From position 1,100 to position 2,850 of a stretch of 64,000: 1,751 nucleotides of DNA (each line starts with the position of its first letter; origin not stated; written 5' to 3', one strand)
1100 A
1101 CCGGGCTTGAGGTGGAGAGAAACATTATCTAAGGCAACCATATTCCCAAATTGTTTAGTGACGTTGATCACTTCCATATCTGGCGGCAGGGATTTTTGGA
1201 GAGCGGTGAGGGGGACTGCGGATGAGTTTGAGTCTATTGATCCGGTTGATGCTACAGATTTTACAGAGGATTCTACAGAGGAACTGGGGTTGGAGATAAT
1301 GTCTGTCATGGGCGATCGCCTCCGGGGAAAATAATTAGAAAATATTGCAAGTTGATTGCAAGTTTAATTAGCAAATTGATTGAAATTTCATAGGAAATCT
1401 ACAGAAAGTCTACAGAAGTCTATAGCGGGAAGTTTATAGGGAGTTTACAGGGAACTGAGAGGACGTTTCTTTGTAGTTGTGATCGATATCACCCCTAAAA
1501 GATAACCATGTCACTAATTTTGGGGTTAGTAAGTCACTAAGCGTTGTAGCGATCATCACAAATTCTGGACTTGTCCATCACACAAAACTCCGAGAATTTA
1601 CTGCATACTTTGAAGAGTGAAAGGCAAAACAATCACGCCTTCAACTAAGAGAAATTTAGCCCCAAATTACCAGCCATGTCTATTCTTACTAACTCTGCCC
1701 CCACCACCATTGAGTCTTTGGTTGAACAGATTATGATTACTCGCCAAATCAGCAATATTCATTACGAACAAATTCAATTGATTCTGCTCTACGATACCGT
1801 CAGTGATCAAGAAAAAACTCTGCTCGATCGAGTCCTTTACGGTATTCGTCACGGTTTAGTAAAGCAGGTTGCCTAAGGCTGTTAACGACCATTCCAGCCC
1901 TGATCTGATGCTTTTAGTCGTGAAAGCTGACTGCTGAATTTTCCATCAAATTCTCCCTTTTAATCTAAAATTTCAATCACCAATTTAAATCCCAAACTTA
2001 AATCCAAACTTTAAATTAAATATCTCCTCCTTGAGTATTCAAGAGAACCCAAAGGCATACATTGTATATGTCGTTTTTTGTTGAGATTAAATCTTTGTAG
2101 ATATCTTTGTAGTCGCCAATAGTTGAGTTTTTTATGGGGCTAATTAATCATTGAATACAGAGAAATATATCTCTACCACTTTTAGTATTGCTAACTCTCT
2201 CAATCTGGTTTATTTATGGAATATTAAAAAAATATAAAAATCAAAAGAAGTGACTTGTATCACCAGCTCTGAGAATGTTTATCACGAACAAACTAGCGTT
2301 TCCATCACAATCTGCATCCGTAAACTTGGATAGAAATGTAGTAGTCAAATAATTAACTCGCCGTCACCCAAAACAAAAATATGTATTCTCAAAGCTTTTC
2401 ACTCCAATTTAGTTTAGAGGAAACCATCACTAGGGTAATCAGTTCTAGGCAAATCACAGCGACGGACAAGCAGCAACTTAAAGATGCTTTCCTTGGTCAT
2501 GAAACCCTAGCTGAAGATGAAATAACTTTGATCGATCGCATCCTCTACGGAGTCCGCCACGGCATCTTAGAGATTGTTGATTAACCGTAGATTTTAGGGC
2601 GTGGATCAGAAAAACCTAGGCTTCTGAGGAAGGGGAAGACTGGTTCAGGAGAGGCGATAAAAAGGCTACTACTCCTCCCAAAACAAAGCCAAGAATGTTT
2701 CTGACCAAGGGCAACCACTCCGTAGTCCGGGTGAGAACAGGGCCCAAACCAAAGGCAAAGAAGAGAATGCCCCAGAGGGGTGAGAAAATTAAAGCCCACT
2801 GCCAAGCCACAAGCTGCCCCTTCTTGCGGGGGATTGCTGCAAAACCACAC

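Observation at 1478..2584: Tandem paralogous ~66-aa genes, each behind a GTGA-N6-TCAC palindrome and phased ATCAC repeats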

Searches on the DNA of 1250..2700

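Call 30: search_rna_families(source=window, start=1250, end=2700, threshold=evalue, max_evalue=5)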
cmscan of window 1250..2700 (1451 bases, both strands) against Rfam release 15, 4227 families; matches with E-value up to 5: 2.
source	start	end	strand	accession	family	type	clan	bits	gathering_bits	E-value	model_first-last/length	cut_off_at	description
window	2211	2277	+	RF00352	snoR21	Gene; snRNA; snoRNA; CD-box;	-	23.9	45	1.9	1-82/82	no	Small nucleolar RNA R21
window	2388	2493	-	RF02126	GHRLOS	Gene; lncRNA;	-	13.5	48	2.2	1-70/70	no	Ghrelin opposite strand RNA conserved region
